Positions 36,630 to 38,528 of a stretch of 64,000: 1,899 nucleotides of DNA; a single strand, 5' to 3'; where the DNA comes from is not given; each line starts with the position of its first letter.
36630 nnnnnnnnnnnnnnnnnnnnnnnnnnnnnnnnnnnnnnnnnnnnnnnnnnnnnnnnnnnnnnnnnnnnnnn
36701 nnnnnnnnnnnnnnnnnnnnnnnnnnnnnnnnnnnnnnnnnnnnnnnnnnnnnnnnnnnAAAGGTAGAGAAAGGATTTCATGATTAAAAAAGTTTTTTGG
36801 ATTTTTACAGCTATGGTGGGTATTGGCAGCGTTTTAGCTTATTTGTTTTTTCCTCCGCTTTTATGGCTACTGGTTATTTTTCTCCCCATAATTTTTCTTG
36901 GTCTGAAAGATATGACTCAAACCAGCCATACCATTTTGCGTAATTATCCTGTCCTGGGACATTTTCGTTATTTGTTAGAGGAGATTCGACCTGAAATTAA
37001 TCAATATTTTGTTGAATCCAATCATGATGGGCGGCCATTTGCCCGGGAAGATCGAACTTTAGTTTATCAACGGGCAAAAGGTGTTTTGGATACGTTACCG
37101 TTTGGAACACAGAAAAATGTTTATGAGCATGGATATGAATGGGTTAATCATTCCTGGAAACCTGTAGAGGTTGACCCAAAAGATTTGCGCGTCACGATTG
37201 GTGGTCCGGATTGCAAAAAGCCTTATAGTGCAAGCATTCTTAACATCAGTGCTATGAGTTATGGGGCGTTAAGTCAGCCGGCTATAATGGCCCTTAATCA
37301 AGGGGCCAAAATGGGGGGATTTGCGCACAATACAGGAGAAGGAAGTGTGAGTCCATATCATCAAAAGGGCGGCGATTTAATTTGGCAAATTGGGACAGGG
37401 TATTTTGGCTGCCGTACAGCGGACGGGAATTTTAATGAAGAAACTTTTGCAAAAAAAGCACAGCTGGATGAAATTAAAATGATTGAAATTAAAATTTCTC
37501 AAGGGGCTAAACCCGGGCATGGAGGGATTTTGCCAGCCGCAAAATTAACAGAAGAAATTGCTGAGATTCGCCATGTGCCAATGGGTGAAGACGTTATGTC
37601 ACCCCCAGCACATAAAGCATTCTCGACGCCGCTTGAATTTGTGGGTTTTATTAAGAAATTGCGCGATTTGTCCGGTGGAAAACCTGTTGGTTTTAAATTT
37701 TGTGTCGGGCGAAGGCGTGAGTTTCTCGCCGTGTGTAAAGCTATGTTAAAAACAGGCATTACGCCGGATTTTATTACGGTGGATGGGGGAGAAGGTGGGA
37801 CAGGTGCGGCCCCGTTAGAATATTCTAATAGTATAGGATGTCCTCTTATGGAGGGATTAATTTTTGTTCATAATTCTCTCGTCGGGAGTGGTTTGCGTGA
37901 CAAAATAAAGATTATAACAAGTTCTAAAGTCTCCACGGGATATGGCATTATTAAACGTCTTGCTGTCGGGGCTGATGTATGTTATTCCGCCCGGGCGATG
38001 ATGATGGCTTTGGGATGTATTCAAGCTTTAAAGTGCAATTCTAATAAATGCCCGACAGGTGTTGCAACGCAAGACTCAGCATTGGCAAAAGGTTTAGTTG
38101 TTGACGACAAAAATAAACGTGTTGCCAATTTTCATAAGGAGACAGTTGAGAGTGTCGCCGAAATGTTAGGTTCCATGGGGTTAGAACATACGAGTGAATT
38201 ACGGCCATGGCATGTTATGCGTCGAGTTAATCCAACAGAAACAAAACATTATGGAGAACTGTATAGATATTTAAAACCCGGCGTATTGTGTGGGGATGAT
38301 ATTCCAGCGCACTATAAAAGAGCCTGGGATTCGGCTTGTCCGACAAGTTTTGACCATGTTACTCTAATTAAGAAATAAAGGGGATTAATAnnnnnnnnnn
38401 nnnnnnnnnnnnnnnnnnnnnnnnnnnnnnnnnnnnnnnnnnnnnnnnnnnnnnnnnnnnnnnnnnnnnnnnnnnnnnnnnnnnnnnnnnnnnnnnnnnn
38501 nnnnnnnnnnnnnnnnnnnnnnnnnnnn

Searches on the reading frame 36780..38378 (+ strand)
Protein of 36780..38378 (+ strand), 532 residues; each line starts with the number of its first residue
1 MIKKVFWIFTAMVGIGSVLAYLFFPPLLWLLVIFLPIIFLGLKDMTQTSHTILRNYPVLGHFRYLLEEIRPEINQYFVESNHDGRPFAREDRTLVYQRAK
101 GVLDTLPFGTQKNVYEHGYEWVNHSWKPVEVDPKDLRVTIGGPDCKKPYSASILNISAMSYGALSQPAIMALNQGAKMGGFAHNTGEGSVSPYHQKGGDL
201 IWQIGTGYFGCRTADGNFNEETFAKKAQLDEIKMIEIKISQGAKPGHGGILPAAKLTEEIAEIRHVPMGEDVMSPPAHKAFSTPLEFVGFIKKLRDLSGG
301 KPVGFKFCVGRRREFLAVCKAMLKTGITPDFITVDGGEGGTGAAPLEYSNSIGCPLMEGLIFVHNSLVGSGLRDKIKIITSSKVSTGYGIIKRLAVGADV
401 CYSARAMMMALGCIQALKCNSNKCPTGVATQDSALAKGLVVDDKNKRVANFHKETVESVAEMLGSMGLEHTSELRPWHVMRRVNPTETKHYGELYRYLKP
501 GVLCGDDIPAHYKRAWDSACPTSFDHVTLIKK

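Call 4: search_protein_families(library=pfam, proteins=[window:36780-38378:+])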
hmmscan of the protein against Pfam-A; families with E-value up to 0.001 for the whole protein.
window:36780-38378:+ (532 aa): 2 families
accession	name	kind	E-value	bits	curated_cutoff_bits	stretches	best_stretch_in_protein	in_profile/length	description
PF01645.23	Glu_synthase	-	1.6e-84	284.7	20.4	1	153-468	68-368/369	Conserved region in glutamate synthase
PF01070.24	FMN_dh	-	0.00064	19.3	24.9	0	372-413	270-311/350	FMN-dependent dehydrogenase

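Call 5: search_protein_families(library=ncbifam, proteins=[window:36780-38378:+], max_evalue=0.00001)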
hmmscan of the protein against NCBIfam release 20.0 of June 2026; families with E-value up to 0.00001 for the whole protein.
window:36780-38378:+ (532 aa): 1 family
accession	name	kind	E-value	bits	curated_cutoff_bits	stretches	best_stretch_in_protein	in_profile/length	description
NF008730.0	PRK11750.1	equivalog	2.1e-43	148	1047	1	156-474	863-1165/1490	glutamate synthase large subunit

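Call 10: search_solved_structures(query=window:36780-38378:+, max_evalue=0.001)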
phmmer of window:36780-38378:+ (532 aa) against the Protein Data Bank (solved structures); distinct sequences matched with E-value up to 0.001: 5.
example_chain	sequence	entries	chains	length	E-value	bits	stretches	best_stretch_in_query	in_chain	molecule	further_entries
2vdc_A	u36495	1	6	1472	2e-34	122.3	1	158-473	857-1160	GLUTAMATE SYNTHASE [NADPH] LARGE CHAIN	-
1ea0_A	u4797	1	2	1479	2e-34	122.3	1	158-473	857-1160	GLUTAMATE SYNTHASE [NADPH] LARGE CHAIN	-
6s6s_A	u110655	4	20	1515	2.1e-34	122.3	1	158-473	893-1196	Glutamate synthase [NADPH] large chain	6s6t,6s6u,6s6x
7mfm_G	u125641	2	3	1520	4.6e-32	114.6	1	156-474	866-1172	Glutamate synthase (NADPH) large chain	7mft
1llw_A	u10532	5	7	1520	6.1e-29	104.3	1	232-469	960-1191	Ferredoxin-dependent glutamate synthase | FERREDOXIN-DEPENDENT GLUTAMATE SYNTHASE 2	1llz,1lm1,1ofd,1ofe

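Call 11: find_encoding_contigs(protein=window:36780-38378:+, flank=10000, max_places=6)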
Protein window:36780-38378:+ (532 aa): 1 contig read that carries it; 1 place shown.
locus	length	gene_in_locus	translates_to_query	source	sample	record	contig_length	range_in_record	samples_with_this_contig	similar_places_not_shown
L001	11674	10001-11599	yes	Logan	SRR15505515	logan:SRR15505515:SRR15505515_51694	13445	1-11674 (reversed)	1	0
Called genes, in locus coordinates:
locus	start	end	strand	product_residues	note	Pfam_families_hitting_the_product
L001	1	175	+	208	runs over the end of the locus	PF04264:YceI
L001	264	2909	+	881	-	PF03200:Glyco_hydro_63 (faint), PF22422:MGH1-like_GH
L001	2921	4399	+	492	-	PF00128:Alpha-amylase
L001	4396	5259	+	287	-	PF01925:TauE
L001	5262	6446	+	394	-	PF00390:malic, PF03949:Malic_M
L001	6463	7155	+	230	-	PF09335:VTT_dom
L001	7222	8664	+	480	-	PF00890:FAD_binding_2 (weak), PF01134:GIDA (faint), PF07992:Pyr_redox_2, PF12831:FAD_oxidored, PF13450:NAD_binding_8 (weak), PF13738:Pyr_redox_3, PF00070:Pyr_redox, PF02852:Pyr_redox_dim, +3 more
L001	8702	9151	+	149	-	PF03061:4HBT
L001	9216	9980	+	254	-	PF02080:TrkA_C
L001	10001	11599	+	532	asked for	PF01645:Glu_synthase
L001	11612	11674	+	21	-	?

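Call 13: find_homologous_proteins(query=window:36780-38378:+, max_evalue=1e-30)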
Query window:36780-38378:+ (532 aa): 8000 proteins with E <= 1e-30 among 8000 candidates; the best 120 are listed.
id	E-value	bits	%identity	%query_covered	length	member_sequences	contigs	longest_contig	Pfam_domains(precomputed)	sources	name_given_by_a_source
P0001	0.0e+0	1071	84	100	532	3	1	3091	PF01645.24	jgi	-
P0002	0.0e+0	1028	81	100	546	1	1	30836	PF01645.24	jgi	-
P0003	3.1e-277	939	74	99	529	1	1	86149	PF01645.24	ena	-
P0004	8.7e-277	937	75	99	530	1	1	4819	PF01645.24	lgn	-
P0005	2.4e-265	899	71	99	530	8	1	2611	PF01645.24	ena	-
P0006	1.2e-263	894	69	99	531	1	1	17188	PF01645.24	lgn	-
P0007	1.9e-260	883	69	99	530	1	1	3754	PF01645.24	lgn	-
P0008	4.4e-258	875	69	99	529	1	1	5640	PF01645.24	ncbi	-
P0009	1.3e-256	871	69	99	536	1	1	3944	PF01645.24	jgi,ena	-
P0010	2.4e-252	857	69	99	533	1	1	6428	PF01645.24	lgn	-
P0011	4.6e-250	849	69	97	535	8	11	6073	PF01645.24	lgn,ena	-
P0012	2.4e-249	847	66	99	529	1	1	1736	PF01645.24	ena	-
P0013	2.8e-249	846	69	98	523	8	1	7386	PF01645.24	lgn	-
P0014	3.7e-249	846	67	99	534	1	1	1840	PF01645.24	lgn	-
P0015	1.0e-247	841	66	99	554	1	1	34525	PF01645.24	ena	-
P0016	1.0e-247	841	67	98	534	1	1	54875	PF01645.24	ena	-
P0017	1.6e-247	841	67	99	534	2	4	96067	PF01645.24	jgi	jgi:glutamate synthase domain-containing protein 2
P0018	2.7e-247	840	68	99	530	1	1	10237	PF01645.24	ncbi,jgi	-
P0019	6.7e-247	839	66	99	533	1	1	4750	PF01645.24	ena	-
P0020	3.2e-246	836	68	97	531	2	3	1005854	PF01645.24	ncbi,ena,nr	ncbi:MAG: FMN-binding glutamate synthase family protein [Bdellovibrionaceae bacterium]|nr:FMN-bindin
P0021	4.2e-246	836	68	98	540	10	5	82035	PF01645.24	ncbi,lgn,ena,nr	ncbi:MAG: FMN-binding glutamate synthase family protein [Rubripirellula sp.]|nr:FMN-binding glutamat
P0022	1.8e-245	834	65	99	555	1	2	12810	PF01645.24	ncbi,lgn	ncbi:MAG: FMN-binding glutamate synthase family protein [bacterium]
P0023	2.0e-245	834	66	99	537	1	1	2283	PF01645.24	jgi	jgi:glutamate synthase domain-containing protein 2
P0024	2.4e-245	833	66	99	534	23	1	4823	PF01645.24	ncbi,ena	-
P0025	4.0e-244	829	67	98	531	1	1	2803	PF01645.24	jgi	jgi:glutamate synthase domain-containing protein 2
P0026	8.4e-244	828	68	95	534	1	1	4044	PF01645.24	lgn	-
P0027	8.9e-244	828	65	100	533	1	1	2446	PF01645.24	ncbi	ncbi:MAG: FMN-binding glutamate synthase family protein [Thermodesulfobacteriota bacterium]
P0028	9.3e-244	828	65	99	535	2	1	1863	PF01645.24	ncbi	-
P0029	1.2e-243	828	65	100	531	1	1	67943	PF01645.24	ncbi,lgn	-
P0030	2.5e-243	827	67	98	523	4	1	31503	PF01645.24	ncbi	-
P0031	2.9e-243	827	66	99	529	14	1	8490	PF01645.24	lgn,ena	-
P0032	3.2e-243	826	67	99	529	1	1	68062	PF01645.24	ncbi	ncbi:MAG: FMN-binding glutamate synthase family protein [Flavobacteriales bacterium]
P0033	3.2e-243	826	65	100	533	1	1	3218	PF01645.24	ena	-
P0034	6.1e-243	825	65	99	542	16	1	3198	PF01645.24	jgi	jgi:glutamate synthase domain-containing protein 2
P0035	1.4e-242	824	66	99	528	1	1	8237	PF01645.24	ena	-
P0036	1.7e-242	824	64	100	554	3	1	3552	PF01645.24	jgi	jgi:glutamate synthase domain-containing protein 2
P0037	2.5e-242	823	66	99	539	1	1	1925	PF01645.24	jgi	jgi:glutamate synthase domain-containing protein 2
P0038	2.8e-242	823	65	99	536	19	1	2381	PF01645.24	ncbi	-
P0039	2.9e-242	823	65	99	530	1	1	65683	PF01070.25,PF01645.24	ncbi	ncbi:MAG: FMN-binding glutamate synthase family protein [Bradymonadia bacterium]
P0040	3.0e-242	823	64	98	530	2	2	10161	PF01645.24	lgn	-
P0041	3.6e-242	823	67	95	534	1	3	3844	PF01645.24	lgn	-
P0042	5.5e-242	822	64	99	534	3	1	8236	PF01645.24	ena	-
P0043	6.0e-242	822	65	98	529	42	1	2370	PF01645.24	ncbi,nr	ncbi:FMN-binding glutamate synthase family protein [candidate division KSB1 bacterium]|nr:FMN-bindin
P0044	6.6e-242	822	66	99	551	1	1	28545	PF01645.24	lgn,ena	-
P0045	8.1e-242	822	68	92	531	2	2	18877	PF01645.24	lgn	-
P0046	9.3e-242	822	66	99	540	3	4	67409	PF01070.25,PF01645.24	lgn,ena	-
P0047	1.9e-241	821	67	98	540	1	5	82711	PF01645.24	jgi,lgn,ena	-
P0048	3.8e-241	820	66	99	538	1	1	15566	PF01645.24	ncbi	ncbi:MAG: FMN-binding glutamate synthase family protein [Rubripirellula sp.]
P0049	4.1e-241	819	67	98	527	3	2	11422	PF01645.24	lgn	-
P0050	5.1e-241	819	66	95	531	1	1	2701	PF01645.24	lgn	-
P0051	5.6e-241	819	64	99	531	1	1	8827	PF01645.24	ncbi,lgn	-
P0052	6.7e-241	819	67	99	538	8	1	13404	PF01645.24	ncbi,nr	ncbi:MAG: FMN-binding glutamate synthase family protein [Rubripirellula sp.]|nr:FMN-binding glutamat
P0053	7.8e-241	819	64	99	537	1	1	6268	PF01645.24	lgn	-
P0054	9.0e-241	818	65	98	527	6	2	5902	PF01645.24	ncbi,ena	-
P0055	1.0e-240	818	65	99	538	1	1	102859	PF01645.24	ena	-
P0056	1.3e-240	818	65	99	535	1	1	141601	PF01645.24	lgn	-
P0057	1.4e-240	818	65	99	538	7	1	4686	PF01645.24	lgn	-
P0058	1.7e-240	817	64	99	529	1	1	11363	PF01645.24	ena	-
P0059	1.8e-240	817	67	98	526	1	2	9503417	PF01645.24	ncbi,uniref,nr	ncbi:glutamate synthase-related protein [Candidatus Uabimicrobium amorphum]|uniref:FMN-binding gluta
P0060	2.3e-240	817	66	98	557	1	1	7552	PF01645.24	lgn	-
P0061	2.8e-240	817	65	99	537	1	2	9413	PF01645.24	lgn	-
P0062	3.0e-240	817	66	99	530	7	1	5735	PF01645.24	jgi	-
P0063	3.6e-240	816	66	99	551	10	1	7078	PF01645.24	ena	-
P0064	3.6e-240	816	64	99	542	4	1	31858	PF01645.24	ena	-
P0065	3.7e-240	816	64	98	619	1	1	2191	PF01645.24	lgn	-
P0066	4.0e-240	816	66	99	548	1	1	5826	PF01645.24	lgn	-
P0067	4.4e-240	816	65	99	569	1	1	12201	PF01645.24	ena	-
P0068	4.4e-240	816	65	99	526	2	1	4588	PF01645.24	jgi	jgi:glutamate synthase domain-containing protein 2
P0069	5.2e-240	816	67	95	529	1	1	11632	PF01645.24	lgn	-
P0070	5.7e-240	816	63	99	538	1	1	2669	PF01645.24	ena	-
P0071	6.9e-240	815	66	98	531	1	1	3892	PF01645.24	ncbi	-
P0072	7.1e-240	815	66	98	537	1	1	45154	PF01645.24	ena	-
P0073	7.2e-240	815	65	99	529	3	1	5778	PF01645.24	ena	-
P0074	8.5e-240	815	63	98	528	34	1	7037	PF01645.24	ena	-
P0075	1.1e-239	815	66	98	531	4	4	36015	PF01645.24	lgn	-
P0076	1.1e-239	815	65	97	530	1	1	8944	PF01645.24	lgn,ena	-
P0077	1.6e-239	814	66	98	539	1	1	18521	PF01645.24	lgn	-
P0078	1.9e-239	814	65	95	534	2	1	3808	PF01070.25,PF01645.24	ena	-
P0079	2.3e-239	814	66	99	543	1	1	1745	PF01070.25,PF01645.24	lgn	-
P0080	2.3e-239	814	66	99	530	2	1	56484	PF01645.24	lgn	-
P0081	2.5e-239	814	66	98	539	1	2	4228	PF01645.24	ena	-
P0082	3.2e-239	813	66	99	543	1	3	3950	PF01070.25,PF01645.24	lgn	-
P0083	4.0e-239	813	64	99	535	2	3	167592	PF01645.24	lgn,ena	-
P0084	4.1e-239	813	65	99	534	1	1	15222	PF01645.24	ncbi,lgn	ncbi:MAG: FMN-binding glutamate synthase family protein [Bacteroidota bacterium]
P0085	4.4e-239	813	66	99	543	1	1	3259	PF01645.24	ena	-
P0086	4.9e-239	813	66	95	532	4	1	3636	PF01645.24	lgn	-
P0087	5.6e-239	812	65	99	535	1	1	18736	PF01645.24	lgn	-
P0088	6.1e-239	812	66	99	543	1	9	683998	PF01070.25,PF01645.24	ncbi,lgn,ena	-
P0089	6.4e-239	812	67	96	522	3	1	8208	PF01645.24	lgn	-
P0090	6.8e-239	812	66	98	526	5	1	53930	PF01645.24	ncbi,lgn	-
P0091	6.8e-239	812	64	99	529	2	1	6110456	PF01645.24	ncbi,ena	-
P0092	7.0e-239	812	67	95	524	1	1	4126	PF01645.24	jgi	jgi:glutamate synthase domain-containing protein 2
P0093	7.4e-239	812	66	99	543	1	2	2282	PF01070.25,PF01645.24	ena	-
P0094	7.5e-239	812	66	99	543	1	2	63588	PF01070.25,PF01645.24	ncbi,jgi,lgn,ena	-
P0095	8.0e-239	812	65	99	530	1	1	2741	PF01645.24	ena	-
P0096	8.1e-239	812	66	95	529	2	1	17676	PF01645.24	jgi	-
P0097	8.2e-239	812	66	99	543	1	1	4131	PF01070.25,PF01645.24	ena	-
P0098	8.2e-239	812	66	99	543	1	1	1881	PF01070.25,PF01645.24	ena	-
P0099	8.3e-239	812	66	99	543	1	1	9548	PF01070.25,PF01645.24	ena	-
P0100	8.5e-239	812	66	99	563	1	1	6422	PF01070.25,PF01645.24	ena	-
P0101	8.7e-239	812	65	99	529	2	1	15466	PF01645.24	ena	-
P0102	9.9e-239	812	67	96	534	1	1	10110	PF01645.24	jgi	-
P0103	1.0e-238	812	66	99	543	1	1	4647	PF01070.25,PF01645.24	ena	-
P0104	1.1e-238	811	63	99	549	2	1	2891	PF01645.24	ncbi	-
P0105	1.4e-238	811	66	99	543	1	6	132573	PF01070.25,PF01645.24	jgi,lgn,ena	-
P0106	1.6e-238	811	66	99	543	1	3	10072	PF01070.25,PF01645.24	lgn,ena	-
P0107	1.6e-238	811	66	99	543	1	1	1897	PF01070.25,PF01645.24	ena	-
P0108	1.9e-238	811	66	98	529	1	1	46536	PF01645.24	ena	-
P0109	2.2e-238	810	66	99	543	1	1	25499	PF01070.25,PF01645.24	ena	-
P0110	2.4e-238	810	65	97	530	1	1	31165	PF01645.24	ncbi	ncbi:MAG: FMN-binding glutamate synthase family protein [Chloroflexota bacterium]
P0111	2.5e-238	810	65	99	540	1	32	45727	PF01645.24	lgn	-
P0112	2.8e-238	810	65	99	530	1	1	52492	PF01645.24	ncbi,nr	ncbi:MAG: FMN-binding glutamate synthase family protein [SAR324 cluster bacterium]|nr:FMN-binding gl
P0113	3.1e-238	810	66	95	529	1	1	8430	PF01070.25,PF01645.24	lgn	-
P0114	3.3e-238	810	64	99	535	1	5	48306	PF01070.25,PF01645.24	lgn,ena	-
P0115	3.4e-238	810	65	99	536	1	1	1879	PF01645.24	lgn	-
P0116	3.4e-238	810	65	95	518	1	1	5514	PF01645.24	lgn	-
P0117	3.5e-238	810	65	98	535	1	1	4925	PF01645.24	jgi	-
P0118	3.7e-238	810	66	99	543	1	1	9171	PF01070.25,PF01645.24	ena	-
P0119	3.7e-238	810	67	95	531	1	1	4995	PF01645.24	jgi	-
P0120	3.8e-238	810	66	96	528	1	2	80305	PF01645.24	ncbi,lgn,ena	-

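Call 14: find_related_loci(query=window:36780-38378:+, collection=genome_contigs, flank=10000)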
Query window:36780-38378:+ (532 aa) in genome_contigs; peptide patterns used: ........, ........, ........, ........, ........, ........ (x = any residue, [..] = any of these).
599 stretches matched a pattern (row limit reached: there are more); 583 encode a relative of the query (tblastn E <= 1e-3); the best 80 are kept; 80 distinct loci.
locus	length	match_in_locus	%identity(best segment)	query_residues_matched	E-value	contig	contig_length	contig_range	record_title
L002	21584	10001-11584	72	2-529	0e+0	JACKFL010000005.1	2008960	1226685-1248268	MAG: Candidatus Omnitrophota bacterium isolate HK-STAS-OMNI-4 HK-STAS-OMNI-4_5, whole genome shotgun sequence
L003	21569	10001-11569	69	2-524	0e+0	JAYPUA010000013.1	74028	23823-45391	MAG: Deltaproteobacteria bacterium isolate 139589_S190_rosella_bins.tsv.111 NODE_289_length_74028_cov_10.215349, whole g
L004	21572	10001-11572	67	1-524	0e+0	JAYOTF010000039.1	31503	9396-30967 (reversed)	MAG: Deltaproteobacteria bacterium isolate 139566_S167_metabat_bins_sens.tsv.074 NODE_1288_length_31503_cov_8.033229, wh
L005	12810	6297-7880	65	2-528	0e+0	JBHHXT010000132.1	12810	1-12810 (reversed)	MAG: bacterium isolate D_1_bin.22 NODE_1993_length_12810_cov_21.615367, whole genome shotgun sequence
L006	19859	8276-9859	65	1-528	0e+0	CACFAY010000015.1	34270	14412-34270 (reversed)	uncultured SAR324 cluster bacterium isolate AG-404-P05 genome assembly, contig: AG-404-P05_NODE_15, whole genome shotgun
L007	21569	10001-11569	65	2-524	0e+0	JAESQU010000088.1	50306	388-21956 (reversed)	MAG: SAR324 cluster bacterium isolate NORP237 CoAssembly_1744253, whole genome shotgun sequence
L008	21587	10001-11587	64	1-528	0e+0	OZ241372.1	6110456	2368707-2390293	MAG: Anaerolineae bacterium isolate 91413526-a19b-453a-ba52-6be33c551559 genome assembly, chromosome: 1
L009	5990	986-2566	66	2-527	0e+0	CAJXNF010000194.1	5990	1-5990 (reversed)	MAG TPA_asm: uncultured proteobacterium isolate SRR4030075_bin.2_MetaBAT_v2.12.1_MAG genome assembly, contig: NODE_6581_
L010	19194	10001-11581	66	2-527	0e+0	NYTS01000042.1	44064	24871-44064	MAG: Deltaproteobacteria bacterium isolate CPC61 36456, whole genome shotgun sequence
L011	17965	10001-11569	65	2-524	0e+0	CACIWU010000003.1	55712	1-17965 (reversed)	uncultured SAR324 cluster bacterium isolate AG-439-L22 genome assembly, contig: AG-439-L22_NODE_3, whole genome shotgun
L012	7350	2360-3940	66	2-527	0e+0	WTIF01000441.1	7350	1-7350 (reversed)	MAG: Deltaproteobacteria bacterium isolate PL36313bin_19 NODE_5224_length_7350_cov_9.968609, whole genome shotgun sequen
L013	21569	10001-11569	64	2-524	0e+0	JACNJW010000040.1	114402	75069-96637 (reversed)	MAG: SAR324 cluster bacterium isolate NIOZ-UU44 NIOZ-UU_NODE_104_length_114402_cov_33.1037, whole genome shotgun sequenc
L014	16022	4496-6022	66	19-527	0e+0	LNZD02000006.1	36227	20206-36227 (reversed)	MAG: SAR324 cluster bacterium lautmerah10 scaffold6, whole genome shotgun sequence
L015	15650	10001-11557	65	18-530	0e+0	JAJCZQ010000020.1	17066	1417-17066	MAG: Deltaproteobacteria bacterium isolate OFTM105 OFTM105_19, whole genome shotgun sequence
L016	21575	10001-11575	64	4-527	0e+0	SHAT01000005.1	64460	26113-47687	MAG: Proteobacteria bacterium isolate MED-G181 Proteobacteria-MED-G181-C5, whole genome shotgun sequence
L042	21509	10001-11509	66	25-526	0e+0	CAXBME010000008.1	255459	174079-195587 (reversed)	MAG TPA_asm: uncultured Planctomycetaceae bacterium isolate ERR2762121_maxbin2_38 genome assembly, contig: ERZ3421540.10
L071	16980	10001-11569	59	1-521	0e+0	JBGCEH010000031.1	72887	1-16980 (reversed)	MAG: Granulosicoccus sp. isolate SGMAG-52 contig31, whole genome shotgun sequence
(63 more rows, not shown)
